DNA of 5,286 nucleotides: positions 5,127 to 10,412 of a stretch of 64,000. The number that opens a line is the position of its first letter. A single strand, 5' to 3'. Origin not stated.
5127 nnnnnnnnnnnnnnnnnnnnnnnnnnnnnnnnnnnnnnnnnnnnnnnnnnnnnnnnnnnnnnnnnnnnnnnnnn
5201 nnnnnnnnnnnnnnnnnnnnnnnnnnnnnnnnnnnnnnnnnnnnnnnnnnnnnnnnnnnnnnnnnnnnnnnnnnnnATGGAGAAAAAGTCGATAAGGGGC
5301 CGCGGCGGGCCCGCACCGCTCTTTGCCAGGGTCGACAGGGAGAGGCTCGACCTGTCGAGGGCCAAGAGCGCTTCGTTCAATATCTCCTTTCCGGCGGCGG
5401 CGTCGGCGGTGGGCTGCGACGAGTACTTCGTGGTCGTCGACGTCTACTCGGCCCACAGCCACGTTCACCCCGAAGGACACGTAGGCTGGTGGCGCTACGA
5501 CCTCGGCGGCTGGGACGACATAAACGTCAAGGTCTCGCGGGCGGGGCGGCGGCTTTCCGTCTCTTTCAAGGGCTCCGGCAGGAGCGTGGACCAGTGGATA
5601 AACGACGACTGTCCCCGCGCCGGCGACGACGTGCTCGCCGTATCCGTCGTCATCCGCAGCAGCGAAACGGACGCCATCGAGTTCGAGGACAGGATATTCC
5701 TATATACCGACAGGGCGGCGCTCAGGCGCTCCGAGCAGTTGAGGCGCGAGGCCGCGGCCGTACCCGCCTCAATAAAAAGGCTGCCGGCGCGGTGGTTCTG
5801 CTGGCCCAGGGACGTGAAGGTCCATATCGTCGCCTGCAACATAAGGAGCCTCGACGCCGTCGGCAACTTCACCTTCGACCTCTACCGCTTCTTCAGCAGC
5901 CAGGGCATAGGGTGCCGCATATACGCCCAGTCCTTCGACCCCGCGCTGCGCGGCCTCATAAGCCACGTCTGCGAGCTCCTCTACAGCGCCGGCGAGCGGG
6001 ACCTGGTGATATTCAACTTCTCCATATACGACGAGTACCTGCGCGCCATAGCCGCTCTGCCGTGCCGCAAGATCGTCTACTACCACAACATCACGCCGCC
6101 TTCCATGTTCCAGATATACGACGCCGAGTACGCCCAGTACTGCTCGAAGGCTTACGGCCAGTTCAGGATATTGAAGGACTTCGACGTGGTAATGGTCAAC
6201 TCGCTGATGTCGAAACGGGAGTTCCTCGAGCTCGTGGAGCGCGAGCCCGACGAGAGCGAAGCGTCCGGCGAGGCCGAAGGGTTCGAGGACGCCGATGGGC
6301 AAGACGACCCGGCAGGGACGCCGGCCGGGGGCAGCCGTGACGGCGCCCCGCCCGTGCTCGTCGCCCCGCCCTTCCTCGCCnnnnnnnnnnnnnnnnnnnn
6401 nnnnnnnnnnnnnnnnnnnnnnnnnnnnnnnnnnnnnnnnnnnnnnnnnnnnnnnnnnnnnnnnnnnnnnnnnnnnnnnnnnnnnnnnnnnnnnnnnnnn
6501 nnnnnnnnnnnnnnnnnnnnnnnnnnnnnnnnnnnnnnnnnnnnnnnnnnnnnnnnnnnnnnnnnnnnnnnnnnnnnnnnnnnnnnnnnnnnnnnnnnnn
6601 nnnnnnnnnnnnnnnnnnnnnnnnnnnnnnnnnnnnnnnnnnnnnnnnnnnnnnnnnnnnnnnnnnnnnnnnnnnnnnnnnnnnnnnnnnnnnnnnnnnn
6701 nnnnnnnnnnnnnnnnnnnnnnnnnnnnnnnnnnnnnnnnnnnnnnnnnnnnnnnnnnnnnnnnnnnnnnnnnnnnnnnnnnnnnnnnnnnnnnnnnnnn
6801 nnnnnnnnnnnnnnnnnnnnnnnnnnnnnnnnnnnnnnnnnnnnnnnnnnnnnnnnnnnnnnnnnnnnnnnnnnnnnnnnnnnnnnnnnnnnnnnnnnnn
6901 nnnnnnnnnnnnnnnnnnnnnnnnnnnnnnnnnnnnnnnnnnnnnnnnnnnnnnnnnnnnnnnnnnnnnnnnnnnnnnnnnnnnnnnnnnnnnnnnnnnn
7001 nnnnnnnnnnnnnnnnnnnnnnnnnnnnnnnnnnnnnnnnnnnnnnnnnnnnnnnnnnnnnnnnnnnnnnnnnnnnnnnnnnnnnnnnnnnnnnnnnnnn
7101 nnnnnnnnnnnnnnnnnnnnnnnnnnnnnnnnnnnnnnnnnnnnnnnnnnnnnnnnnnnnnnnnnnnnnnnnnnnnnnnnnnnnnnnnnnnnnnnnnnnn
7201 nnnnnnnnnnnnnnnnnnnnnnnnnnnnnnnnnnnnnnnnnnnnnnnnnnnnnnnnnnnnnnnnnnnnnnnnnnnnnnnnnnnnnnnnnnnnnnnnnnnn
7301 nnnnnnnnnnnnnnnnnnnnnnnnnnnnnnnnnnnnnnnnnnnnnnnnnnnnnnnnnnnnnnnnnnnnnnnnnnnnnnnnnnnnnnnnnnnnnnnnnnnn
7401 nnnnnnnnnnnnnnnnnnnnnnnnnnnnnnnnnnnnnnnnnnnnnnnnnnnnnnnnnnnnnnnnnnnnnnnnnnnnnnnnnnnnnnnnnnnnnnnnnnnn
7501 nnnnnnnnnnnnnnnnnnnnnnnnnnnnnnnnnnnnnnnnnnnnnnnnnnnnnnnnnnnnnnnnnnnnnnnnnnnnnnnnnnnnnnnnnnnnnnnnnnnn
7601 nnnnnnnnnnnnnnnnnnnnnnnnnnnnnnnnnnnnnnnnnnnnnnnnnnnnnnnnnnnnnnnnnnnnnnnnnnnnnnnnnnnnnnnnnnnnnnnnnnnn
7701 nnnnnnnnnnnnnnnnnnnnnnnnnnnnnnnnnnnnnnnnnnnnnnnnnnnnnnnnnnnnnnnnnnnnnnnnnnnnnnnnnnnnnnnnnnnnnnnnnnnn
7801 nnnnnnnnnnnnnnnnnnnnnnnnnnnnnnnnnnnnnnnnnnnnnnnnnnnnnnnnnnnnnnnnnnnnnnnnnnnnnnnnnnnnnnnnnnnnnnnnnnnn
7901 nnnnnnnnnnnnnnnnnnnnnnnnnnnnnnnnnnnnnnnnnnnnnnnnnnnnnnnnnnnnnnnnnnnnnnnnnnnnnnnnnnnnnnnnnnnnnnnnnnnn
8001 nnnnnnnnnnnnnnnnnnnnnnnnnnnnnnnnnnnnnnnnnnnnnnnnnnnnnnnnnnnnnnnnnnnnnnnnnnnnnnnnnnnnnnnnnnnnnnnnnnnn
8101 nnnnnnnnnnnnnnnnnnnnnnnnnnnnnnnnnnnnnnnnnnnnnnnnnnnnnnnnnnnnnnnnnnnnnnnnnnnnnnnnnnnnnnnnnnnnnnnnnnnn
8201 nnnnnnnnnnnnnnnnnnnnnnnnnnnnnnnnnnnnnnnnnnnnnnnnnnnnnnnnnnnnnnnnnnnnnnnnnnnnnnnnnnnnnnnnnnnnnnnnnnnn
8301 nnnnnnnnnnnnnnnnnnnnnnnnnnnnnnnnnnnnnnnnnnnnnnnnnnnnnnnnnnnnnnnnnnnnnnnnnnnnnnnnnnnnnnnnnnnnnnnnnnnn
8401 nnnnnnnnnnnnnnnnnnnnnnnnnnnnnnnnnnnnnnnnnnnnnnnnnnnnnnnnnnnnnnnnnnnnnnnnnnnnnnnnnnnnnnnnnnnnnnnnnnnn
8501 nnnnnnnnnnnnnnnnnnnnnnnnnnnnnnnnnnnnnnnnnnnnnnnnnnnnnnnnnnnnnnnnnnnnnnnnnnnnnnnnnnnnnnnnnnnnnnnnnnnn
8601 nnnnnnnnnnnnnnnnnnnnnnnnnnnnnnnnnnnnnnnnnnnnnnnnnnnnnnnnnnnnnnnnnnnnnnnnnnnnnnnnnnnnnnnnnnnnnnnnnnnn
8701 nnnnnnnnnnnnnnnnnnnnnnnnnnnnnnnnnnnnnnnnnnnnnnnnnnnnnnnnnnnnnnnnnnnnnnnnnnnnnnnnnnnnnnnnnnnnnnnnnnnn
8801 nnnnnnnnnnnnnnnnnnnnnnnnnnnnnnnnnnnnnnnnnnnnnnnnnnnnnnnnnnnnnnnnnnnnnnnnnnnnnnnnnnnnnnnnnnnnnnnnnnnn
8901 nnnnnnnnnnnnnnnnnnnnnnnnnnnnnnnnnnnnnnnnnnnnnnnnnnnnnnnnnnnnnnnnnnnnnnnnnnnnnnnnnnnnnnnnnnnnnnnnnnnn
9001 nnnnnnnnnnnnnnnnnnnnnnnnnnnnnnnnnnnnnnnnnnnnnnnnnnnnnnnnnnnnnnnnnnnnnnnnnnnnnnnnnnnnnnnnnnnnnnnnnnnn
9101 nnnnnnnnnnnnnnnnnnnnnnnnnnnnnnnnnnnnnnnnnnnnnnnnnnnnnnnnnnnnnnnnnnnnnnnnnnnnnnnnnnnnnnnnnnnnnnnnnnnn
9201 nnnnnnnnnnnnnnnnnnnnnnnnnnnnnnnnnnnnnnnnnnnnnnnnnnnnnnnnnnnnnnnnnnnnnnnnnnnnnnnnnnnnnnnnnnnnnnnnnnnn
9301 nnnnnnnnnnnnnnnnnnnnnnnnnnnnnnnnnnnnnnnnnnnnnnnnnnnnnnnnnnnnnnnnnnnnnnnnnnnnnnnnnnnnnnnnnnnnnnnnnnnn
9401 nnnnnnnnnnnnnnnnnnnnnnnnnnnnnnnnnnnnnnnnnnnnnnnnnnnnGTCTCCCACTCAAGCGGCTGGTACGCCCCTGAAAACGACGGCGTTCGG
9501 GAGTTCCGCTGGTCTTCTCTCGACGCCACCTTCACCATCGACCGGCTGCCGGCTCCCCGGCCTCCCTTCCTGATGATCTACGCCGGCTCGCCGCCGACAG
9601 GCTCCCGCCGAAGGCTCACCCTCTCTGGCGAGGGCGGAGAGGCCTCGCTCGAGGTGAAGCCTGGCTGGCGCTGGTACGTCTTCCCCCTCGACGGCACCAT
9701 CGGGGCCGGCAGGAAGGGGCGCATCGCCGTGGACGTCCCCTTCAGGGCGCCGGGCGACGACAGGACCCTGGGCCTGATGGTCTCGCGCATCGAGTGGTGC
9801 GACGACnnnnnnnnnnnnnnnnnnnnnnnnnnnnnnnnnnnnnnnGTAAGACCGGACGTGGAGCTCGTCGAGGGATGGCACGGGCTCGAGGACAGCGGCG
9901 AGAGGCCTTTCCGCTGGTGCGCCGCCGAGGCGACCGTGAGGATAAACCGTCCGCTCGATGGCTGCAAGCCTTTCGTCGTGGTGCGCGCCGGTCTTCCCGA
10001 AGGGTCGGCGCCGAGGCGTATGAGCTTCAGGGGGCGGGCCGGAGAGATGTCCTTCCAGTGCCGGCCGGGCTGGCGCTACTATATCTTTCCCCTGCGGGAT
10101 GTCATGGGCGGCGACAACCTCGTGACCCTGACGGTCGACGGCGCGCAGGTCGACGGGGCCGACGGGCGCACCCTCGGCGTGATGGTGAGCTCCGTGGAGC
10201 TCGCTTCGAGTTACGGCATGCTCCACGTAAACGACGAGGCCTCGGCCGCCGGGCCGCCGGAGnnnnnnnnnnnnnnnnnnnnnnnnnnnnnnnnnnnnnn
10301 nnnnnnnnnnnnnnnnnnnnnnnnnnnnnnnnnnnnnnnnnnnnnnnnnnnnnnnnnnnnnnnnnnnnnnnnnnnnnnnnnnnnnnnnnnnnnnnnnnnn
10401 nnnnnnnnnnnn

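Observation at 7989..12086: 1365-aa single ORF fusing a CapK/PaaK-like adenylating ligase, three copies of an unassigned repeat module and a radical SAM/SPASM domain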

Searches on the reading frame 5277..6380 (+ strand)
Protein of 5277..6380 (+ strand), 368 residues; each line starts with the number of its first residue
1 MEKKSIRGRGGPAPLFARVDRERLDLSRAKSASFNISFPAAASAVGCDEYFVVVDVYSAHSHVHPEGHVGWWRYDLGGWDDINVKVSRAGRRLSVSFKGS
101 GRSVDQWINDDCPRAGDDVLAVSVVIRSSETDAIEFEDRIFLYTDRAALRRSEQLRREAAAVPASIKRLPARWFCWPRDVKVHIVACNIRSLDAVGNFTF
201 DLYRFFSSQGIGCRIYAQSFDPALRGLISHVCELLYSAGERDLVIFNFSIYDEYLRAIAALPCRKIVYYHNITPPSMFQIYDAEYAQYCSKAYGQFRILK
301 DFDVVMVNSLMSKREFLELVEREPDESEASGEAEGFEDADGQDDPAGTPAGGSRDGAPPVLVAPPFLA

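Call 64: search_protein_families(library=pfam, proteins=[window:5277-6380:+], max_evalue=10)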
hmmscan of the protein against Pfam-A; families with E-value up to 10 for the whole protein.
window:5277-6380:+ (368 aa): 1 family
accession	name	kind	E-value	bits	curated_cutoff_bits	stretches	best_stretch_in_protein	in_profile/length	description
PF13439.12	Glyco_transf_4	-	0.02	15.3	28.5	1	240-318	72-150/170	Glycosyltransferase Family 4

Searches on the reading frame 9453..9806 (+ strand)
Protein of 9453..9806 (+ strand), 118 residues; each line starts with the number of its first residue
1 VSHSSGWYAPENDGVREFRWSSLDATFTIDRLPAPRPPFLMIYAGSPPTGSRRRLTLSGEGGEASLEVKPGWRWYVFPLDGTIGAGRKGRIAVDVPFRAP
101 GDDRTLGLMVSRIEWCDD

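Call 28: find_homologous_proteins(query=A2, max_evalue=0.001)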
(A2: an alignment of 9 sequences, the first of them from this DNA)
Query A2 (9 sequences): 2099 candidates shared short words with the query, none scored E <= 0.001.

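Call 36: search_protein_representatives(alignment_id=A3)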
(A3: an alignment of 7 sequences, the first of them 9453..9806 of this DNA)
Query: 7 sequences, 118 profile positions. Proteins with E-value up to 0.001 (for the whole library): 255; up to 1e-10: 67; up to 1e-30: 6. The best 150 are listed.
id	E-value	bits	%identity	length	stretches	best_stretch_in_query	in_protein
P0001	2.9e-137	465.9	-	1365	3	1-117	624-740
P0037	1.5e-42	160.3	-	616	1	1-117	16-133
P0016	1.1e-41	157.5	-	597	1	2-118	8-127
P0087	5.1e-41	155.4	-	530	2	4-114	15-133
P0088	2.9e-38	146.5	-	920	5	2-116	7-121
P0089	3.3e-32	127.0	-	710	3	2-117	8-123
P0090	1.5e-27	111.9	-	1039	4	2-117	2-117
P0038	9.9e-27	109.3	-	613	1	2-116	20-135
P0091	1.0e-25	106.1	-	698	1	2-115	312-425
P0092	1.6e-25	105.4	-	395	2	5-115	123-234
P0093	2.9e-23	98.1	-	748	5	5-117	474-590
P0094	3.8e-23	97.8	-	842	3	2-115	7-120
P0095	6.3e-23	97.0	-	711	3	2-116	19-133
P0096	6.8e-23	96.9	-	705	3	2-117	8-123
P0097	1.5e-21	92.6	-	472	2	1-116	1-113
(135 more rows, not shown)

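Call 41: search_protein_families(library=pfam, alignment_id=A5, max_evalue=0.0001)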
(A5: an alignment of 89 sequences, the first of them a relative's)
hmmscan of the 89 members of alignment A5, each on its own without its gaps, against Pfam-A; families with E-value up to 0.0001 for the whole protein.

A. member 1, P0087 (530 aa): 1 family
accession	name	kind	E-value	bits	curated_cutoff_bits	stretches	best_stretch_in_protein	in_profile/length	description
PF05050.19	Methyltransf_21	-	7.7e-11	42.8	22.7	1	354-478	1-131/173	Methyltransferase FkbM domain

B. families by the number of members that match (of 89 scanned): 32 families (the first 25 are shown)
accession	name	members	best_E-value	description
PF04055.27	Radical_SAM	29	5.8e-20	Radical SAM superfamily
PF13186.11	SPASM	11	4.9e-13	Iron-sulfur cluster-binding domain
PF00685.33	Sulfotransfer_1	8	5.8e-27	Sulfotransferase domain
PF13489.12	Methyltransf_23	8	6.2e-21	Methyltransferase domain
PF08241.18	Methyltransf_11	8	9.9e-19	Methyltransferase domain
PF13649.12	Methyltransf_25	8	3.1e-17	Methyltransferase domain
PF08242.18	Methyltransf_12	8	2e-14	Methyltransferase domain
PF13847.12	Methyltransf_31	8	6.9e-13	Methyltransferase domain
PF02353.26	CMAS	5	1.8e-09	Mycolic acid cyclopropane synthetase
PF13469.12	Sulfotransfer_3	5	5.3e-09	Sulfotransferase family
PF05050.19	Methyltransf_21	3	7.7e-11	Methyltransferase FkbM domain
PF07021.18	MetW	3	1.5e-09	Methionine biosynthesis protein MetW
PF01209.24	Ubie_methyltran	3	7.3e-07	ubiE/COQ5 methyltransferase family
PF22895.2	DUF7024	2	1.2e-13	Domain of unknown function (DUF7024)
PF13231.12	PMT_2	2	4e-10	Dolichyl-phosphate-mannose-protein mannosyltransferase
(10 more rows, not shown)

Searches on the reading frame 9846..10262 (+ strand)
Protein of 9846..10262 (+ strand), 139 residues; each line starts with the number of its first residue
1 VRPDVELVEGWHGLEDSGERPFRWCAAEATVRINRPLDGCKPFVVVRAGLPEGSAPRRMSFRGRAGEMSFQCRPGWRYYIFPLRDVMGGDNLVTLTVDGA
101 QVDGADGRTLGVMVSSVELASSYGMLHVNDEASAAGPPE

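Call 53: predict_structure(alignment_id=A6)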
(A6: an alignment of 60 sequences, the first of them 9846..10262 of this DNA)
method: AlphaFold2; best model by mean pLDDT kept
length: 139 residues; sequences in the alignment: 60
mean_pLDDT: 87.6   pTM: 0.81
mean pLDDT of the five models: 87.6, 87.5, 87.0, 87.0, 86.8
residues with pLDDT >= 90: 99; 70-90: 21; 50-70: 15; < 50: 4
segments of 3 or more residues with pLDDT < 50: none
pLDDT, mean of each block of 10 residues (from residue 1): 93 95 97 83 92 93 96 94 91 95 83 95 64 51
secondary structure, 60 per line:
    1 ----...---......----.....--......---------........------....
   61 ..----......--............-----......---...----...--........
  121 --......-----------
elements in order: E5-7 E11-16 E21-25 E28-33 E43-50 E57-62 E67-72 E75-82 H83-86 E92-97 E101-103 E108-110 E113-120 H123-128
